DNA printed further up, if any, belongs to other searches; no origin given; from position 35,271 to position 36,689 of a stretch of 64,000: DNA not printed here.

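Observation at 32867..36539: GmhA-like isomerase plus HldE-type kinase::HAD fusion plus DHS-fold protein: a heptose-phosphate-like pathway with no nucleotidyltransferase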

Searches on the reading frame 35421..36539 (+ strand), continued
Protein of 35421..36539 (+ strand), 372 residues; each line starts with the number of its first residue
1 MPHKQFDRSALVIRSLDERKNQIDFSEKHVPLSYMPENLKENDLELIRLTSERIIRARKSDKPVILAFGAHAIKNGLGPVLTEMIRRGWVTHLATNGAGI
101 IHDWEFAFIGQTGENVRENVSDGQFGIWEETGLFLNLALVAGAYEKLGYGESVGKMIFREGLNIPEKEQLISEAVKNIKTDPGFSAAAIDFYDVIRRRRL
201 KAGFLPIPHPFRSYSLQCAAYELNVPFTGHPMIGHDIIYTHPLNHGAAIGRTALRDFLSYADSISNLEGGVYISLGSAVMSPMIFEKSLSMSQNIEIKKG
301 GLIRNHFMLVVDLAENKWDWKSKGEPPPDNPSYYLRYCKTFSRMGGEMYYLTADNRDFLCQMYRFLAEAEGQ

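Call 84: search_dna_similar(query=window:35421-36539:+, collection=plasmids, mode=protein, max_rows=15)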
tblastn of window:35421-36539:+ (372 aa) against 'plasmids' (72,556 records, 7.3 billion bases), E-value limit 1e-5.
Records with a match: 2; places in all: 2; records where one place covers at least 80% of the query: 2.
Best place of each record, by identity: <60% 2.
By first word of the organism name: Chloroflexota 1; Solidesulfovibrio 1.
By predicted mobility (MOB-suite, as given by PLSDB): non-mobilizable 2.
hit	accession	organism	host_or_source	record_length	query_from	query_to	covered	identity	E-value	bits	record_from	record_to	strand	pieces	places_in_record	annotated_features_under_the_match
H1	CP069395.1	Chloroflexota bacterium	single cell,cold seep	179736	1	372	100%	33.8%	2e-55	202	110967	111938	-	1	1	hypothetical protein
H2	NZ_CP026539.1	Solidesulfovibrio carbinolicus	-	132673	1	366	98%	31.3%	2e-42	165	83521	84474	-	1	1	hypothetical protein | SIS domain-containing protein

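Call 85: get_annotated_region(hit=H2, flank=12000)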
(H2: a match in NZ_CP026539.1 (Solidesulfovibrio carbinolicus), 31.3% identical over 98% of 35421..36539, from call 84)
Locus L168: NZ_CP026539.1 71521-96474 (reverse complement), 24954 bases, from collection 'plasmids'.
description: Solidesulfovibrio carbinolicus strain DSM 3852 plasmid pDCAR1, complete sequence
organism: Solidesulfovibrio carbinolicus (NCBI taxid 296842)
taxonomy: Bacteria; Thermodesulfobacteriota; Desulfovibrionia; Desulfovibrionales; Desulfovibrionaceae; Solidesulfovibrio; Solidesulfovibrio carbinolicus
host: -; source: -; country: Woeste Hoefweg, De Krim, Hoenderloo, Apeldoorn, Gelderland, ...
typing (MOB-suite, as given by PLSDB): non-mobilizable
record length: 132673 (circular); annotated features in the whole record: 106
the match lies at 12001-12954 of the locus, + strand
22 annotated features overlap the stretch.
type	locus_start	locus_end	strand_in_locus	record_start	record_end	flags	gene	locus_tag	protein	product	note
CDS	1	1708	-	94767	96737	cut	-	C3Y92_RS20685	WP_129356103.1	glycoside hydrolase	-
CDS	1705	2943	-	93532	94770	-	-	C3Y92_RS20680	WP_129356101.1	ATP-grasp domain-containing protein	-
CDS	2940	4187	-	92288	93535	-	-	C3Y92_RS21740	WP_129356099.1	class I SAM-dependent methyltransferase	GO:0032259 - methylation [Evidence IEA]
CDS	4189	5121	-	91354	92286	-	-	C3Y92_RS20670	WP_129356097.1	transketolase C-terminal domain-containing protein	-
CDS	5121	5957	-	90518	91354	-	-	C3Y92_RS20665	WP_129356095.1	transketolase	-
CDS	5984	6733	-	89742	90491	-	fabG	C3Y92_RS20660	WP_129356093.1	3-oxoacyl-ACP reductase FabG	-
CDS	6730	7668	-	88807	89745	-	-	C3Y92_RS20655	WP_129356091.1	class I SAM-dependent methyltransferase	-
CDS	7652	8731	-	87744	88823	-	-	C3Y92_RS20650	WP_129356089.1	acylneuraminate cytidylyltransferase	-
CDS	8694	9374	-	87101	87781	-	pseF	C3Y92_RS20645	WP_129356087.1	pseudaminic acid cytidylyltransferase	-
CDS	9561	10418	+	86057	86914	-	-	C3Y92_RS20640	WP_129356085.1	N-acetylneuraminate synthase family protein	GO:0016051 - carbohydrate biosynthetic process [Evidence IEA]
CDS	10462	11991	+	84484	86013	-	-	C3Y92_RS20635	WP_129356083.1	PfkB family carbohydrate kinase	-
CDS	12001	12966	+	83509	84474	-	-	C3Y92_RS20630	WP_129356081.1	hypothetical protein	-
CDS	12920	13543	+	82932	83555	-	-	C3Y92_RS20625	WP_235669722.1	SIS domain-containing protein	-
CDS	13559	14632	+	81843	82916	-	-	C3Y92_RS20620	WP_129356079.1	radical SAM protein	-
CDS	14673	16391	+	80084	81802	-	-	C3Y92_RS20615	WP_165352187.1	radical SAM protein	-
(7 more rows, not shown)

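Call 86: get_annotated_region(hit=H1, flank=10000)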
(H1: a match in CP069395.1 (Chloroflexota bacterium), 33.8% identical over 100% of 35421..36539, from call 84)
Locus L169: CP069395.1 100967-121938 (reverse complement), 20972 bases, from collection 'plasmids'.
description: Chloroflexota bacterium strain ZRK35 plasmid plas-ZRK, complete sequence
organism: Chloroflexota bacterium (NCBI taxid 2026724)
taxonomy: Bacteria; Chloroflexota; ; ; ; ; Chloroflexota bacterium
host: -; source: single cell,cold seep; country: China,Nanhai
typing (MOB-suite, as given by PLSDB): non-mobilizable
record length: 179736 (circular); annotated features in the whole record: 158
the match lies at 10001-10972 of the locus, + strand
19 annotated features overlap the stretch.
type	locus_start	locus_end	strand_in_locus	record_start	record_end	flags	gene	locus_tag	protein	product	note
CDS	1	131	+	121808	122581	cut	-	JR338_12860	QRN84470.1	GntR family transcriptional regulator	-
CDS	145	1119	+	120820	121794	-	-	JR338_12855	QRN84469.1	sugar phosphate isomerase/epimerase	-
CDS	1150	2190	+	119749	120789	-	-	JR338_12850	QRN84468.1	Gfo/Idh/MocA family oxidoreductase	-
CDS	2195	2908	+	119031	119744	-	deoC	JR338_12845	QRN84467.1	deoxyribose-phosphate aldolase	-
CDS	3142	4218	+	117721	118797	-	-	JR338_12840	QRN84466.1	substrate-binding domain-containing protein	-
CDS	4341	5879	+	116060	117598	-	-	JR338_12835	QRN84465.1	sugar ABC transporter ATP-binding protein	-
CDS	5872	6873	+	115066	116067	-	-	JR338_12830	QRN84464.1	ABC transporter permease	-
CDS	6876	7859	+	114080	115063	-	-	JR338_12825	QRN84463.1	ABC transporter permease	-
CDS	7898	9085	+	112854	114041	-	-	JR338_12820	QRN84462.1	Gfo/Idh/MocA family oxidoreductase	-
CDS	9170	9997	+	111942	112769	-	-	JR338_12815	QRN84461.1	HAD family hydrolase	-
CDS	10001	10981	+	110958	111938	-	-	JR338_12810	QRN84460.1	hypothetical protein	-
CDS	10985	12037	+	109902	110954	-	-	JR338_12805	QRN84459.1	hypothetical protein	-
CDS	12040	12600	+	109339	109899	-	-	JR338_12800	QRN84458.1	SIS domain-containing protein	-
CDS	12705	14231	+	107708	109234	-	-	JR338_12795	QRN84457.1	hypothetical protein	-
CDS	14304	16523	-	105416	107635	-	-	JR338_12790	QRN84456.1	hypothetical protein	-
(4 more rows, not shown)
